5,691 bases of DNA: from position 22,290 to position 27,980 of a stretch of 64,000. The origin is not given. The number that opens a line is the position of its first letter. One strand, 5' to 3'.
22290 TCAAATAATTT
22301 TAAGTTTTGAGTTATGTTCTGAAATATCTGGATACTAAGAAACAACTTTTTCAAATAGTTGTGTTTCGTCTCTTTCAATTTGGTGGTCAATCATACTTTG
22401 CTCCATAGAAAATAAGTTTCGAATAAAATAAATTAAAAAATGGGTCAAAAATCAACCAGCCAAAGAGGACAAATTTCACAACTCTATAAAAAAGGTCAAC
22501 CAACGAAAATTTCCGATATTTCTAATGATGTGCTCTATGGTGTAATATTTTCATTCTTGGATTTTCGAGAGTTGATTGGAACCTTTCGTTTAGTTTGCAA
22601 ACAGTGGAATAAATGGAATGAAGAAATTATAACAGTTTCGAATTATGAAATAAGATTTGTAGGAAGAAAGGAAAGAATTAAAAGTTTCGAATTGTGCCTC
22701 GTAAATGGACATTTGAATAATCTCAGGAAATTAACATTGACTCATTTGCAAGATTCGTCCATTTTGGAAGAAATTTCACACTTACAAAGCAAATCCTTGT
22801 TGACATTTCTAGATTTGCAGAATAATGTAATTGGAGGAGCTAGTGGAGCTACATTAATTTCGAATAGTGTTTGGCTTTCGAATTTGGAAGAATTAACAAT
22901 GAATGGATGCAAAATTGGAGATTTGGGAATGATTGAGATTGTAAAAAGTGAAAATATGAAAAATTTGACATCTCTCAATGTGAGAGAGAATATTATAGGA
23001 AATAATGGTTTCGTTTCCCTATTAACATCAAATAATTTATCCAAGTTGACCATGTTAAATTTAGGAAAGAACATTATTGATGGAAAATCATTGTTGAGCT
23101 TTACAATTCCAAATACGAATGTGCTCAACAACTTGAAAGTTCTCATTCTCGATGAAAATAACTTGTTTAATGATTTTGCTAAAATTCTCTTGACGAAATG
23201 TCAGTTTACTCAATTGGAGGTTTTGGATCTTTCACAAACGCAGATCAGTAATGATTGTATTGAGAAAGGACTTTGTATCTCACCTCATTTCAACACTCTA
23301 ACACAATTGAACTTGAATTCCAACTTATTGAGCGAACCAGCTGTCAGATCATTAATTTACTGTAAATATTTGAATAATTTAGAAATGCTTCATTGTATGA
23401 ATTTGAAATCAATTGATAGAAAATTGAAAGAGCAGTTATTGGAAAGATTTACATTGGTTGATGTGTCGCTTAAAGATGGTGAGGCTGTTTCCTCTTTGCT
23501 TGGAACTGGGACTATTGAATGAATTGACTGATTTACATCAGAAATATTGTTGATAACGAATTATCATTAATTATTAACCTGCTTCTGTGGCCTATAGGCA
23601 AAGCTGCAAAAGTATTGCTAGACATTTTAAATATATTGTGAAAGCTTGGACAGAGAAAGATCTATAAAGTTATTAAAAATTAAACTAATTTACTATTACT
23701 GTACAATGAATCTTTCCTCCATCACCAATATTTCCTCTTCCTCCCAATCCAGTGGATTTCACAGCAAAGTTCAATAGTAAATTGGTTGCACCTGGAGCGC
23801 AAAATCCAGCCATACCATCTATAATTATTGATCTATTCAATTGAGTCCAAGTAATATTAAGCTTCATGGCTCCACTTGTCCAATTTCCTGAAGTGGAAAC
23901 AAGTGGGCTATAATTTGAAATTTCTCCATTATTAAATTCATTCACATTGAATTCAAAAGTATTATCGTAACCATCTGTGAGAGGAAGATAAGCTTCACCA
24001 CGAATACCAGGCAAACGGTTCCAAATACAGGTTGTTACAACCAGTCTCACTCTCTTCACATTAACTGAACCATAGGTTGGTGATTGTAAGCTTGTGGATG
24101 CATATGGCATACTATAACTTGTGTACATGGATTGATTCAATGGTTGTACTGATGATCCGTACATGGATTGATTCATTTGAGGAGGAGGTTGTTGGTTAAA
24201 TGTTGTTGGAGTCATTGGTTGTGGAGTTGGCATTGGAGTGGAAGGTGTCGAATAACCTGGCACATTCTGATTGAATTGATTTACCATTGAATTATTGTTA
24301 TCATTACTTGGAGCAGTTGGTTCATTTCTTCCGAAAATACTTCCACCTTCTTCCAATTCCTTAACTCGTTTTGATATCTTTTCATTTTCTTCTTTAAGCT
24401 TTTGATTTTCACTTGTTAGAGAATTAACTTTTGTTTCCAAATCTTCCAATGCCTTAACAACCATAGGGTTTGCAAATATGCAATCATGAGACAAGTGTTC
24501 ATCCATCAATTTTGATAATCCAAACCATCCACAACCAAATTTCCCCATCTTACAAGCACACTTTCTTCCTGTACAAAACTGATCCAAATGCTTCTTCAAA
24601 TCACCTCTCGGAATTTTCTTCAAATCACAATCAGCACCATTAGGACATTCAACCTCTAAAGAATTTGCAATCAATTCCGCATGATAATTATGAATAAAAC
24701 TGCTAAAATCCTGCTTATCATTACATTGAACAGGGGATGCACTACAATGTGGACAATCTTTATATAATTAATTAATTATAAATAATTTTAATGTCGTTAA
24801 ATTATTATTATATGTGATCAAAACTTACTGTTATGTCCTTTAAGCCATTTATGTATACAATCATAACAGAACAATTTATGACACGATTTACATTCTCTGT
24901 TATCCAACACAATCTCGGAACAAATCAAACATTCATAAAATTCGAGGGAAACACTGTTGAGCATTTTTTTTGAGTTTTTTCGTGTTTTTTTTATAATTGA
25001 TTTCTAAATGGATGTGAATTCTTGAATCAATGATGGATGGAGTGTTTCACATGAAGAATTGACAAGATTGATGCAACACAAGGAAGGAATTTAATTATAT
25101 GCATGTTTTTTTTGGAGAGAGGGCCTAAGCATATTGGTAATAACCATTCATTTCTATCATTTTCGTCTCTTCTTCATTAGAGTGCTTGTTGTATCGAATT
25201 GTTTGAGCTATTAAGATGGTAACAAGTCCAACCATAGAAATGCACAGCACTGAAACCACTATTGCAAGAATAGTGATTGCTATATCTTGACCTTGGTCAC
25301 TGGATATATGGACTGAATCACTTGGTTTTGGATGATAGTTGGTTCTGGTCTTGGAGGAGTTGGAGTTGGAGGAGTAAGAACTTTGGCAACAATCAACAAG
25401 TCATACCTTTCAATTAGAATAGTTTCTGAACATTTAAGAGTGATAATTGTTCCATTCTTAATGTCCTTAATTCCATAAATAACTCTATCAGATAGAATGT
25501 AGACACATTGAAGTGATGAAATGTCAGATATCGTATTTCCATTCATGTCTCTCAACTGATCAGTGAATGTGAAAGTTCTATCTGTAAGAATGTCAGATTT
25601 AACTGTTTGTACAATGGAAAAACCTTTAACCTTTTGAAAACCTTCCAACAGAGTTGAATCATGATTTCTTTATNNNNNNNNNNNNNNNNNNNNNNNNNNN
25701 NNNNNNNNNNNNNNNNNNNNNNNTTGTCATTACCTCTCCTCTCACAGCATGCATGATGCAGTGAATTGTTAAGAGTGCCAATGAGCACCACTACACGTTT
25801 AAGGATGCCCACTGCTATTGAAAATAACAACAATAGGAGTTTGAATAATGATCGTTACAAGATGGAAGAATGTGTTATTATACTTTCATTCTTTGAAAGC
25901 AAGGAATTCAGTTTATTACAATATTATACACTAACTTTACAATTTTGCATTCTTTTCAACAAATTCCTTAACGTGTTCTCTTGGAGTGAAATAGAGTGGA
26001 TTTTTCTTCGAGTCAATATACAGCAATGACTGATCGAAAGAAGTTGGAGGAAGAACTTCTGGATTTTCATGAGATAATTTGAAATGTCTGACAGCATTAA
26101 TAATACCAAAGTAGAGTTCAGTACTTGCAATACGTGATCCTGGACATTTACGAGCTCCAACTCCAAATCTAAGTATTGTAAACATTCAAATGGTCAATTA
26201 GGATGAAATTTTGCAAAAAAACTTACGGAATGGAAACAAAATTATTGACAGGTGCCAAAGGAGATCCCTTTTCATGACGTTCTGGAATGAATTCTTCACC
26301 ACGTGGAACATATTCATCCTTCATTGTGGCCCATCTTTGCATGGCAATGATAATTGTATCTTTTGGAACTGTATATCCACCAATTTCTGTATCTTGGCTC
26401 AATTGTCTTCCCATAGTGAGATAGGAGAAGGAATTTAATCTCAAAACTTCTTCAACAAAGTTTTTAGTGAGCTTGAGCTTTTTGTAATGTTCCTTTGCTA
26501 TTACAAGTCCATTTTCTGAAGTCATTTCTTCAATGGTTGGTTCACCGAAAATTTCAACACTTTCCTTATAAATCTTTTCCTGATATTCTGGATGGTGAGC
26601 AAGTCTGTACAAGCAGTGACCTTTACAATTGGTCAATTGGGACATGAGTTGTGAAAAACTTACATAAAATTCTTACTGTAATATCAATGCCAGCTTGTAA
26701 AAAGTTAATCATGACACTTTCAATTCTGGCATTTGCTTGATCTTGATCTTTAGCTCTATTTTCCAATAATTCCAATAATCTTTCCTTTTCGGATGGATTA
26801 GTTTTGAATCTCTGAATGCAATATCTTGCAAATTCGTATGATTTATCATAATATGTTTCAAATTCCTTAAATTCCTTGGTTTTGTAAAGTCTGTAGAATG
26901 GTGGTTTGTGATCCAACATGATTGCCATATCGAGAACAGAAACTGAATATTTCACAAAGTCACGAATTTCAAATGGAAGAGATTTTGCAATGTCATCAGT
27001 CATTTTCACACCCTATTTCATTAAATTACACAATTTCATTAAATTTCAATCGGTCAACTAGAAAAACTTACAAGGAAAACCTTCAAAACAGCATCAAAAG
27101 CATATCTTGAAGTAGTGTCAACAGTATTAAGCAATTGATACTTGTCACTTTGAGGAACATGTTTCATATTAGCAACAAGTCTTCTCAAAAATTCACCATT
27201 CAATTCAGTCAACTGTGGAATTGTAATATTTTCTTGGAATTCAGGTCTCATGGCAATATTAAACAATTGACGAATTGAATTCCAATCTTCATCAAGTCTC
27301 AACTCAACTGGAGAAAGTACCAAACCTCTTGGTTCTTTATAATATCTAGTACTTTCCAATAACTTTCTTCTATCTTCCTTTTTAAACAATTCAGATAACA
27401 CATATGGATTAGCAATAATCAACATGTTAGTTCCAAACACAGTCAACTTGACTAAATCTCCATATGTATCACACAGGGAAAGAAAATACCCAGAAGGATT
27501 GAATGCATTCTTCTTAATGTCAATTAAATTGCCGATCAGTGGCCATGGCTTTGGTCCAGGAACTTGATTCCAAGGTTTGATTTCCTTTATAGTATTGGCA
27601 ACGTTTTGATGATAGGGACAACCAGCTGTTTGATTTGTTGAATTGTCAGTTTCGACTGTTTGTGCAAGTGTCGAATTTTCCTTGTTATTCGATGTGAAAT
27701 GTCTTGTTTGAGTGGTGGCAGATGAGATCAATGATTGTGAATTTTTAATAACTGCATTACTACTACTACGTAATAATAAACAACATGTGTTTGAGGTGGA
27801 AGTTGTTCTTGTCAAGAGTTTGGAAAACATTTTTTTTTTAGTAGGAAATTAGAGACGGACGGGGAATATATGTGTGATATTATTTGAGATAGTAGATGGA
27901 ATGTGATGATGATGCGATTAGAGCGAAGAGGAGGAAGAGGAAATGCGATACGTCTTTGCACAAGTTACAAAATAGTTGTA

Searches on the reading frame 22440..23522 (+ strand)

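Call 49: search_protein_families(library=pfam, proteins=[window:22440-23522:+], max_evalue=0.001)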
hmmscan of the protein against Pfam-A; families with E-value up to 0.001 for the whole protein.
window:22440-23522:+ (360 aa): 1 family
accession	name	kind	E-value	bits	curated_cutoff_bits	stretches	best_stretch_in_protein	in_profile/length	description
PF12799.13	LRR_4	-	1.5e-06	28.7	27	0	148-186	2-36/44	Leucine Rich repeats (2 copies)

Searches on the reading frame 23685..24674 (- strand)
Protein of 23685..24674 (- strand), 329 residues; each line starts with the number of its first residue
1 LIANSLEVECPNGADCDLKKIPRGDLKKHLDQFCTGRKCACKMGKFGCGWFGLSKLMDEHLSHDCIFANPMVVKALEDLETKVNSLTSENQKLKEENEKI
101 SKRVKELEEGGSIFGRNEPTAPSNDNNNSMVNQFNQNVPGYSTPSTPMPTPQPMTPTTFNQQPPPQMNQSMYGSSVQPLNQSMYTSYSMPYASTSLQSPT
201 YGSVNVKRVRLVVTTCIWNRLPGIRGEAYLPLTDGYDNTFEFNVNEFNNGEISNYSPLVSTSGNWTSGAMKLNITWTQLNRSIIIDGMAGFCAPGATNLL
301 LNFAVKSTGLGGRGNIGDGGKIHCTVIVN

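Call 49: search_protein_families(library=pfam, proteins=[window:23685-24674:-], max_evalue=0.001)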
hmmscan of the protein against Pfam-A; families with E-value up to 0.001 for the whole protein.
window:23685-24674:- (329 aa): 2 families
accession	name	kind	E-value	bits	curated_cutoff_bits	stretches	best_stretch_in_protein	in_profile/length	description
PF02176.24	zf-TRAF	-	4.8e-06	27.6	27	1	6-49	8-49/60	TRAF-type zinc finger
PF06005.17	ZapB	-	5.1e-05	24.1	31.5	1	71-109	1-39/71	Cell division protein ZapB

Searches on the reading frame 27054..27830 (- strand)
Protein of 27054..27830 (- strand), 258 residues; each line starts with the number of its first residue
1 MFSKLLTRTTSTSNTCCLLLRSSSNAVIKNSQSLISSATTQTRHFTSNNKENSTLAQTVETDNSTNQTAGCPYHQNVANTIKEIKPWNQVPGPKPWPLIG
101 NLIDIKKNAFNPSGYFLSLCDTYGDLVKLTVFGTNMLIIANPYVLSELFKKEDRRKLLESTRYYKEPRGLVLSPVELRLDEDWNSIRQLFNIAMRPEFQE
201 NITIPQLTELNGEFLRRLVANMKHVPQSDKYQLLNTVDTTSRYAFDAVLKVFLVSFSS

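Call 49: search_protein_families(library=pfam, proteins=[window:27054-27830:-], max_evalue=0.001)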
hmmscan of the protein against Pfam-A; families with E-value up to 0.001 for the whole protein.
window:27054-27830:- (258 aa): 1 family
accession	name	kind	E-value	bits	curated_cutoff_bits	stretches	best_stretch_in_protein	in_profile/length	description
PF00067.27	p450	-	9.5e-11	41.6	22.8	1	91-253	2-158/462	Cytochrome P450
